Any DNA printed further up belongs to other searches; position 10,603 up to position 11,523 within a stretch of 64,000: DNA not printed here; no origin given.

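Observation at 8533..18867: Ten-gene co-directional array: phytoene-synthase homolog, three PaaK/F390-synthetase-like ligases, two GNATs and a BKACE enzyme, with proBAC embedded - candidate undescribed biosynthetic operon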

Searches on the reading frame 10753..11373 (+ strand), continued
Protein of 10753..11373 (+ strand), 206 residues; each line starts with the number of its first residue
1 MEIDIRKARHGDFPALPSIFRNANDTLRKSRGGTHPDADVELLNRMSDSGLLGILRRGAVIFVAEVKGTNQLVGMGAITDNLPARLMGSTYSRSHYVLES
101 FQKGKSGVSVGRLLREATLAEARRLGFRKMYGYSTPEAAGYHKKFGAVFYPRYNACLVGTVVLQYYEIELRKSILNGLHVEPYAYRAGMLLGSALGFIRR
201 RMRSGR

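Call 48: search_protein_families(library=pfam, proteins=[L018:17297-18046:-, L018:18043-19281:-, L018:19297-20556:-, L018:1757-2869:-, L020:8725-9960:-, L020:12794-14068:-, L020:5411-6628:-, L020:17357-18883:+, L015:4569-6116:-, L015:2694-3818:-], max_evalue=0.001)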
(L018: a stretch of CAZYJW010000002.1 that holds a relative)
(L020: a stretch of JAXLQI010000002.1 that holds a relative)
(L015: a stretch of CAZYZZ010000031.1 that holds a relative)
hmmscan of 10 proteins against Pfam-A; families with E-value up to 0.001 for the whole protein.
L018:17297-18046:- (249 aa): 2 families
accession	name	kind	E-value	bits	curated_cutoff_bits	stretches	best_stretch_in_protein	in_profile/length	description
PF01663.27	Phosphodiest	-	3.2e-26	93.2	23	2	108-205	134-228/342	Type I phosphodiesterase / nucleotide pyrophosphatase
PF01676.23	Metalloenzyme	-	0.0002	21.4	24.3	1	126-197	130-201/252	Metalloenzyme superfamily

L018:18043-19281:- (412 aa): 4 families
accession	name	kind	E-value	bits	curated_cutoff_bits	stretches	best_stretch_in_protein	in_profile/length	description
PF00009.33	GTP_EFTU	-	4.6e-38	131.1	26.5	1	6-191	5-176/188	Elongation factor Tu GTP binding domain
PF22594.2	GTP-eEF1A_C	-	8.8e-13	49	27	1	314-411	2-100/101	GTP-eEF1A C-terminal domain-like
PF01926.29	MMR_HSR1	-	3.2e-06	27.7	21.9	0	65-145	30-113/113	50S ribosome-binding GTPase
PF03144.31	GTP_EFTU_D2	-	8.7e-05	23.3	30.3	0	237-288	1-57/73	Elongation factor Tu domain 2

L018:19297-20556:- (419 aa): 1 family
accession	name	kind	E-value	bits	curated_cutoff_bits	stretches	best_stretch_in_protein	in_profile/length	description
PF01507.26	PAPS_reduct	-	1.4e-34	120.1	22.5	1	185-373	2-174/175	Phosphoadenosine phosphosulfate reductase domain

L018:1757-2869:- (370 aa): 2 families
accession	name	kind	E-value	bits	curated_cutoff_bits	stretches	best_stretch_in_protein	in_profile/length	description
PF12850.12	Metallophos_2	-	2.5e-14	54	27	1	1-207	1-143/154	Calcineurin-like phosphoesterase superfamily domain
PF00149.33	Metallophos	-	2.7e-14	54.5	21.5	1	1-184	1-190/191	Calcineurin-like phosphoesterase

L020:8725-9960:- (411 aa): 3 families
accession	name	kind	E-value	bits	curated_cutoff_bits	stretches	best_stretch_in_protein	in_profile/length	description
PF08438.16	YGR210-like_G4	-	2.9e-31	108.6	24.7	1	237-339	1-105/108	Obg-like GTPase YGR210-like, G4 motif-containing domain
PF01926.29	MMR_HSR1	-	9.4e-16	58.4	21.9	1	17-130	2-90/113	50S ribosome-binding GTPase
PF02824.27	TGS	-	1.5e-09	38.1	22.2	1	352-406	5-59/60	TGS domain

L020:12794-14068:- (424 aa): 6 families
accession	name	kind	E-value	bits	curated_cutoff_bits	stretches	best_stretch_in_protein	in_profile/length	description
PF01555.25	N6_N4_Mtase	-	2.4e-12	47.7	26.7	2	270-382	1-69/221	DNA methylase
PF08241.18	Methyltransf_11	-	4.7e-08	34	21.2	0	286-362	19-93/95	Methyltransferase domain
PF13649.12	Methyltransf_25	-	2.3e-07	31.8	27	0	287-360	23-97/97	Methyltransferase domain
PF01170.24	UPF0020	-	4.3e-06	27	22.3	0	229-287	81-139/197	RMKL-like, methyltransferase domain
PF13489.12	Methyltransf_23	-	0.0003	21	27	0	81-144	11-75/164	Methyltransferase domain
PF08242.18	Methyltransf_12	-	0.00039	21.5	30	0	340-361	76-97/98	Methyltransferase domain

L020:5411-6628:- (405 aa): 2 families
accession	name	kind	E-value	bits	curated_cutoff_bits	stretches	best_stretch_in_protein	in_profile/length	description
PF00589.27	Phage_integrase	-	1.7e-20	74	27.1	1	139-308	3-169/172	Phage integrase family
PF12773.13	DZR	-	0.0006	20.4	27.3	0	338-359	1-22/45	Double zinc ribbon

L020:17357-18883:+ (508 aa): 2 families
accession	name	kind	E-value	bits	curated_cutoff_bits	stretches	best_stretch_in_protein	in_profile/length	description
PF01935.23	DUF87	-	9.7e-33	114.5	23.2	1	139-346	2-219/220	Helicase HerA, central domain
PF09378.16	HAS-barrel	-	0.00029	21.3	25.2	1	21-78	7-65/90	HAS barrel domain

L015:4569-6116:- (515 aa): 1 family
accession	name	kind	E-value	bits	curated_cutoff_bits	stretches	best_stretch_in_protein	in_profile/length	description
PF13646.12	HEAT_2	-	0.00018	22.1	27.7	0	187-225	4-42/88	HEAT repeats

L015:2694-3818:- (374 aa): 4 families
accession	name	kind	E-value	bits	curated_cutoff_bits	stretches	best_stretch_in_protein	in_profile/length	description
PF02568.20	ThiI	-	3.4e-58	196.9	20.5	1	162-357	1-196/197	Thiamine biosynthesis protein (ThiI)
PF22025.1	ThiI_fer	-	2.9e-17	63.3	25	1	7-70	6-72/72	ThiI ferredoxin-like domain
PF02926.22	THUMP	-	2.8e-13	50.5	20.6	1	82-150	11-83/84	THUMP domain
PF06508.19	QueC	-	0.00016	21.7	22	0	167-320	2-175/210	Queuosine biosynthesis protein QueC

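Call 72: search_protein_families(library=padloc, proteins=[window:10753-11370:+], max_evalue=0.01)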
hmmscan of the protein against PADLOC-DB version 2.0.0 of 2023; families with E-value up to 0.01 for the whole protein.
window:10753-11370:+ (206 aa): 0 families

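Call 80: search_protein_families(library=pfam, proteins=[L017:8356-9975:+, L017:6847-8379:-, L017:10873-11508:+, L017:11709-13433:+, L017:2906-5515:-, L004:7351-8646:+], max_evalue=0.001)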
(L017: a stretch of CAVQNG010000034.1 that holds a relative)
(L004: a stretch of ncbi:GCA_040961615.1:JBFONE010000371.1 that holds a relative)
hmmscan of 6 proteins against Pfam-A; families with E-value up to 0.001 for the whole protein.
L017:8356-9975:+ (539 aa): 0 families

L017:6847-8379:- (510 aa): 4 families
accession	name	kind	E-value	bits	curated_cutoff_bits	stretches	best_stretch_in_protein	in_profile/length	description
PF13688.12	Reprolysin_5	-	1.9e-16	61.3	27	1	234-416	4-192/196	Metallo-peptidase family M12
PF13583.11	Reprolysin_4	-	2.8e-16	60.2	22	1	236-427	6-192/203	Metallo-peptidase family M12B Reprolysin-like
PF13582.12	Reprolysin_3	-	6.8e-11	43.2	22.4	1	260-381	5-123/123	Metallo-peptidase family M12B Reprolysin-like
PF13574.12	Reprolysin_2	-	0.0004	20.7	27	1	263-422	12-185/195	Metallo-peptidase family M12B Reprolysin-like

L017:10873-11508:+ (211 aa): 1 family
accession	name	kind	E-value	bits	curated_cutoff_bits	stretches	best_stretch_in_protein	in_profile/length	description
PF00795.27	CN_hydrolase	-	6.5e-39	134.2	23.2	1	1-188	59-252/256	Carbon-nitrogen hydrolase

L017:11709-13433:+ (574 aa): 1 family
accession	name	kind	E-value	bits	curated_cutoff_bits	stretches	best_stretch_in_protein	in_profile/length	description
PF00342.24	PGI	-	2.3e-12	46.8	22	1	76-289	95-309/486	Phosphoglucose isomerase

L017:2906-5515:- (869 aa): 1 family
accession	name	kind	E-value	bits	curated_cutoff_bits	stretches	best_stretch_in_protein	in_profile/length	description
PF07691.17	PA14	-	1.6e-06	28.4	24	1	163-205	43-85/147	PA14 domain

L004:7351-8646:+ (431 aa): 0 families

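Call 83: search_protein_families(library=ncbifam, proteins=[L006:8893-10062:+, L007:4483-5799:+, L007:5872-7329:+], max_evalue=0.0001)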
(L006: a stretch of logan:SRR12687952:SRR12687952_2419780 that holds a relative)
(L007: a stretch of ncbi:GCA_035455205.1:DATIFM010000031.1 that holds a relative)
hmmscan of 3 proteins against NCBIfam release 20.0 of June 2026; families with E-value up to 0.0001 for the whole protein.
L006:8893-10062:+ (390 aa): 6 families
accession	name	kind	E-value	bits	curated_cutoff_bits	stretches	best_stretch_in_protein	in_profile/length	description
NF041398.1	GluDhGdhB_Halo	equivalog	4.4e-25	88.4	620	1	147-294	196-341/410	glutamate dehydrogenase GdhB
NF040817.1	GdhA_Arch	equivalog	4e-24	85.6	750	1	135-294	189-349/419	glutamate dehydrogenase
NF035922.1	Trp_DH_ScyB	equivalog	1.3e-17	63.8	600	1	18-185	22-195/346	tryptophan dehydrogenase ScyB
NF006929.0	PRK09414.1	equivalog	6.5e-14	51.7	536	1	136-298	210-379/445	NADP-specific glutamate dehydrogenase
NF010633.0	PRK14030.1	subfamily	8e-10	38.4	743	1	127-298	200-381/445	glutamate dehydrogenase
NF010634.0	PRK14031.1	equivalog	5.9e-06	25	822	1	137-298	207-380/444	NADP-specific glutamate dehydrogenase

L007:4483-5799:+ (439 aa): 22 families
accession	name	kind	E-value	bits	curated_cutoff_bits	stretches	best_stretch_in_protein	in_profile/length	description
NF009057.0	PRK12391.1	equivalog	2.1e-135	451.7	366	1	7-436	12-425/441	TrpB-like pyridoxal phosphate-dependent enzyme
TIGR01415.1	trpB_rel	hypoth_equivalog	9.3e-124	413.3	518.85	1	8-435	1-414/419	TrpB-like pyridoxal phosphate-dependent enzyme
TIGR00263.1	trpB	equivalog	1e-40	140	392.45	1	56-429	19-377/385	tryptophan synthase subunit beta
NF010376.0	PRK13803.1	equivalog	1.7e-38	132.9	819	1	56-433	229-591/600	bifunctional phosphoribosylanthranilate isomerase/tryptophan synthase subunit beta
NF010375.0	PRK13802.1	equivalog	2.4e-26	92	1386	1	70-422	310-656/695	bifunctional indole-3-glycerol phosphate synthase/tryptophan synthase subunit beta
NF004996.0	PRK06381.1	equivalog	2.8e-13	49.6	266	1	103-200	25-118/319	threonine synthase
NF006050.0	PRK08197.1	equivalog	3.8e-11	42.4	303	1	100-194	88-177/406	threonine synthase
NF006094.0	PRK08246.1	subfamily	1.5e-09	37.7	331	1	105-204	33-127/310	serine/threonine dehydratase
NF006390.0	PRK08639.1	equivalog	5.4e-09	35.5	421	1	104-195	35-126/418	threonine ammonia-lyase IlvA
TIGR02079.1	THD1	equivalog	3.9e-08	32.5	440.55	1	104-195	26-117/410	threonine ammonia-lyase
NF005292.0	PRK06815.1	equivalog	6.5e-08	32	371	1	104-206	31-130/320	threonine/serine dehydratase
TIGR01136.1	cysKM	subfamily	3.2e-07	30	344.15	1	109-212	21-124/299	cysteine synthase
TIGR01138.1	cysM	equivalog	3.7e-07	30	394.2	1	107-198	21-112/290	cysteine synthase B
TIGR01139.1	cysK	equivalog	3.8e-07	29.6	350.95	1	108-314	20-208/298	cysteine synthase A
NF040741.1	ornith_OrtB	equivalog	5.6e-07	28.4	550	1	107-188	80-159/464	2-amino-4-oxopentanoate thiolase subunit OrtB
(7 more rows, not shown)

L007:5872-7329:+ (486 aa): 9 families
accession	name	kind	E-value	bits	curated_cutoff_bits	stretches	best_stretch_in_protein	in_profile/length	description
NF058502.1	phyc_lyase_CpcE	equivalog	3.2e-38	131.7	330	3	183-241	58-116/260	C-phycocyanin alpha-cysteine-84 phycocyanobilin lyase subunit CpcE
NF045915.1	PhycobilmeDegNblB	equivalog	4.5e-35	121.1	300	5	190-277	122-209/214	phycobilisome degradation protein NblB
NF045662.1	DVU0298_fam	equivalog_domain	7.6e-22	77.9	75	0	200-238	147-185/213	DVU0298 family protein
NF010374.0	PRK13800.1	equivalog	2e-21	76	1196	2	165-376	620-831/898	fumarate reductase/succinate dehydrogenase flavoprotein subunit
TIGR02270.1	TIGR02270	subfamily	9.4e-20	71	206.8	2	383-474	139-228/410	TIGR02270 family protein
NF058515.1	phyc_lyase_CpcF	equivalog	8.8e-19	67.9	220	1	220-301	21-101/200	C-phycocyanin alpha-cysteine-84 phycocyanobilin lyase subunit CpcF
NF058505.1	phyc_lyase_CpeY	equivalog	1.4e-17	63.4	600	0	180-229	65-114/419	C-phycoerythrin alpha-cysteine-82 phycoerythrobilin lyase CpeY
NF006501.0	PRK08937.3-1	equivalog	6.9e-13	49.1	310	2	215-350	48-188/191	adenylosuccinate lyase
NF007244.0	PRK09687.1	equivalog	3.2e-12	46.3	275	1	176-298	138-261/285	putative lyase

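Call 84: search_protein_representatives(alignment_id=A2)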
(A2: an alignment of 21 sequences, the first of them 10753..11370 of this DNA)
Query: 21 sequences, 204 profile positions. Proteins with E-value up to 0.001 (for the whole library): 77; up to 1e-10: 35; up to 1e-30: 27. The best 77 are listed.
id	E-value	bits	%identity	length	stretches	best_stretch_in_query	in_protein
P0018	8.4e-80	283.3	-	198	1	1-199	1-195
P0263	1.1e-78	279.6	-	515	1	1-192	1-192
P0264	2.6e-78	278.4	-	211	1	1-202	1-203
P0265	1.4e-74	266.3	-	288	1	1-195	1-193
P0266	1.8e-74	265.9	-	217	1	1-195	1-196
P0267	2.6e-73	262.1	-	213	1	1-190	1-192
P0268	1.5e-72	259.6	-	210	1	2-195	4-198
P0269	6.0e-69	247.9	-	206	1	2-200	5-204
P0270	3.4e-68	245.4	-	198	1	1-190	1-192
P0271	3.1e-66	239.0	-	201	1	1-196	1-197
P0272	2.8e-65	235.9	-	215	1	1-190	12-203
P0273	3.0e-65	235.8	-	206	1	1-201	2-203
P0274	6.9e-65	234.6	-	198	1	1-195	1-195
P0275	1.4e-64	233.6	-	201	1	1-200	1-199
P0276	2.6e-61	222.9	-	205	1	1-196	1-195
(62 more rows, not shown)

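Call 86: search_protein_families(library=pfam, proteins=[P0263, P0265], max_evalue=0.01)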
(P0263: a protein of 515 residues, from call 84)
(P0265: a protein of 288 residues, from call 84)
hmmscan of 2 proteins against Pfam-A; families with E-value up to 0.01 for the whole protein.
P0263 (515 aa): 0 families

P0265 (288 aa): 2 families
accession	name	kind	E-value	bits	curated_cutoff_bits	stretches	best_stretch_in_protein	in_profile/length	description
PF00583.31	Acetyltransf_1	-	5.2e-05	23.9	20.7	0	243-267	31-55/116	Acetyltransferase (GNAT) family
PF13508.13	Acetyltransf_7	-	0.00098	19.9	27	0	63-146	5-81/84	Acetyltransferase (GNAT) domain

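Call 87: list_cluster_members(proteins=[P0020, P0008, P0010, P0263, P0265])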
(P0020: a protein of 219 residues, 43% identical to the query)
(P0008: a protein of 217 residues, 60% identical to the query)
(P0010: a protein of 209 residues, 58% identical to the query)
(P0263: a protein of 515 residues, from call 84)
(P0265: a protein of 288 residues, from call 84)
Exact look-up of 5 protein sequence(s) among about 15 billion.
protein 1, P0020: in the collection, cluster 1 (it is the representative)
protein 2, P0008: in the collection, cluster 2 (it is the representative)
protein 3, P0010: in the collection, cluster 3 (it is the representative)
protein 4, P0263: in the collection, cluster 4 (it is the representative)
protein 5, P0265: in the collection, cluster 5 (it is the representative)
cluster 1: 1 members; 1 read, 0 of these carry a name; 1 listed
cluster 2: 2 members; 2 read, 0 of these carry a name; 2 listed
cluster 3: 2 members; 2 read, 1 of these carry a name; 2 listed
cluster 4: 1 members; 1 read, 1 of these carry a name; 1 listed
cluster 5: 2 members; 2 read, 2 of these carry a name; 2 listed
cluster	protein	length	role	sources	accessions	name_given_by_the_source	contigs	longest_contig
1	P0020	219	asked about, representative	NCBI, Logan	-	-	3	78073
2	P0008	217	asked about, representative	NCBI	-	-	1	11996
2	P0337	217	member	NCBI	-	-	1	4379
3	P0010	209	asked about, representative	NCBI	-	-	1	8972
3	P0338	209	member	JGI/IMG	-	hypothetical protein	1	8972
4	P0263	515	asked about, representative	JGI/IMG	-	hypothetical protein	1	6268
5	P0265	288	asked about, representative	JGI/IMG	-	hypothetical protein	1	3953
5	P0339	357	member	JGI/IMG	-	ribosomal-protein-alanine N-acetyltransferase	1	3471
